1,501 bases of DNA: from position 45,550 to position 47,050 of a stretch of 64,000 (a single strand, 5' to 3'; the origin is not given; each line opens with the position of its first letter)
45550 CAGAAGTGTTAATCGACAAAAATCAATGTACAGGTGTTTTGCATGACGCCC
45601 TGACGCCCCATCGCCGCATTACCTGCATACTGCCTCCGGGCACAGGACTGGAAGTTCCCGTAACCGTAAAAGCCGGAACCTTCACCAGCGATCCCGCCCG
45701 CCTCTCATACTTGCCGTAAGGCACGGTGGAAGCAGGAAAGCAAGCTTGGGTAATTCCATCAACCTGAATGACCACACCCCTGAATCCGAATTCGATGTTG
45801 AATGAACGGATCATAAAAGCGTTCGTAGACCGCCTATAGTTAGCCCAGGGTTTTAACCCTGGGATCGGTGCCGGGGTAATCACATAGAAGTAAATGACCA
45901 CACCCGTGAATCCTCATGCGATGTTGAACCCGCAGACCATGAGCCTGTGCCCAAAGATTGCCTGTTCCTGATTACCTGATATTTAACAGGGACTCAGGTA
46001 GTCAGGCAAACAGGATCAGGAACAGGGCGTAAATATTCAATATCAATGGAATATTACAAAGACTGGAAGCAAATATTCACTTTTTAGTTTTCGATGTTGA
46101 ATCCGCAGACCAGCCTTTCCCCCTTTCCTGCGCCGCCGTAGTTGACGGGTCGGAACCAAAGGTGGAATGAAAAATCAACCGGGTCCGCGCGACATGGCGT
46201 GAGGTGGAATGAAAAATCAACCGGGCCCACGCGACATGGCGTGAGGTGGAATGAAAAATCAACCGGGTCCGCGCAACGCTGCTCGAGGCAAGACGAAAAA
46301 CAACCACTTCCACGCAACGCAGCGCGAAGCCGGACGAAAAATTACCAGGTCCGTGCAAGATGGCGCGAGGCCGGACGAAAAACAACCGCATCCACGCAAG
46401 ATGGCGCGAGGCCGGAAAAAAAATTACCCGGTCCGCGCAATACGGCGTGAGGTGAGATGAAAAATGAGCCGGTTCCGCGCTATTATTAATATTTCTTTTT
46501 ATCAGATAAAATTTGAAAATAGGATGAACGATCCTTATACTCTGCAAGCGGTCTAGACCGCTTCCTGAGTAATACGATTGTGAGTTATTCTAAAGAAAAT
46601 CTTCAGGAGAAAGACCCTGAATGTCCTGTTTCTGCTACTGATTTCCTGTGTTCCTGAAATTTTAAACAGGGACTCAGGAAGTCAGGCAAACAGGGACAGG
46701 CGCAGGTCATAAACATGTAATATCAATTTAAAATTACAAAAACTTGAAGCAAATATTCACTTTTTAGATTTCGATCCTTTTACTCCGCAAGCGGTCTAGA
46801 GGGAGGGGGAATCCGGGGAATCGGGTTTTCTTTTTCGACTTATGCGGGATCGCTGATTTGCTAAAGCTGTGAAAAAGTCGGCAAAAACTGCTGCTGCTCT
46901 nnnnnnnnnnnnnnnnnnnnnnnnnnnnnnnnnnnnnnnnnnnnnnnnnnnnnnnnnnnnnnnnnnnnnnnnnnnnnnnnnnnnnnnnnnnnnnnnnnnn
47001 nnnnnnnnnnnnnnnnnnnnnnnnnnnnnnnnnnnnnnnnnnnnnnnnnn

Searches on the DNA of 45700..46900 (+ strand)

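Call 54: search_rna_families(source=window, start=45700, end=46900, threshold=evalue, max_evalue=5)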
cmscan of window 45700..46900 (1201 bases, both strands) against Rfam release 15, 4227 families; matches with E-value up to 5: 14.
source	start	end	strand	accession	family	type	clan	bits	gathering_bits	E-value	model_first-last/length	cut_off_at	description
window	45954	46030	+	RF03915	MIR5286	Gene; miRNA;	-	25.6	93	0.0093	1-78/78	no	MIR5286 microRNA precursor family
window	46624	46695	-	RF01042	mir-891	Gene; miRNA;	-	24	90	0.054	1-79/79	no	mir-891 microRNA precursor family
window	45827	45863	-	RF01687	Acido-Lenti-1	Gene; sRNA;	-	23.9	37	0.0061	1-46/46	no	Acido-Lenti-1 RNA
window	45960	46013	+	RF00178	mir-24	Gene; miRNA;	-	23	50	0.022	1-69/69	no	mir-24 microRNA precursor family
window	46633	46688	+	RF03734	mir-4773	Gene; miRNA;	-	23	100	0.25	1-78/78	no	mir-4773 microRNA precursor family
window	46623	46696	+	RF01024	mir-944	Gene; miRNA;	-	22.3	100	0.42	1-88/88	no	mir-944 microRNA precursor family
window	46638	46687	+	RF03217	mir-3167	Gene; miRNA;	-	22.1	86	0.43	1-59/59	no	mir-3167 microRNA precursor family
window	46621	46691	-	RF03915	MIR5286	Gene; miRNA;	-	21.9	93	0.11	1-78/78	no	MIR5286 microRNA precursor family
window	46624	46695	+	RF03452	mir-3121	Gene; miRNA;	-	21.6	108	0.071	1-77/77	no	mir-3121 microRNA precursor family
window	46620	46718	+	RF01016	mir-584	Gene; miRNA;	-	21.6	80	0.17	1-97/97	no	mir-584 microRNA precursor family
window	45961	46016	-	RF00178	mir-24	Gene; miRNA;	-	18.6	50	0.44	1-69/69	no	mir-24 microRNA precursor family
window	46623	46702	+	RF03849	MIR1219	Gene; miRNA;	-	18.6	79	1.1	1-82/82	no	MIR1219 microRNA precursor family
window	46633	46692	-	RF03734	mir-4773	Gene; miRNA;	-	18.3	100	3.4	1-78/78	no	mir-4773 microRNA precursor family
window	46460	46593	+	RF02768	Ysr155_RyfD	Gene; sRNA;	-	14.9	42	4.7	1-140/140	no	Yersinia sRNA 155(RyfD)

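Call 56: search_dna_similar(query=window:46600-46810:+, collection=plasmids, mode=distant, max_evalue=0.01)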
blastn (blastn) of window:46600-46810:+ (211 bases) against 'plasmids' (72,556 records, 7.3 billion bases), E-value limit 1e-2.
No match.
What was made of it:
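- Tried and rejected: Plasmid BLAST in distant mode found nothing (call 56).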
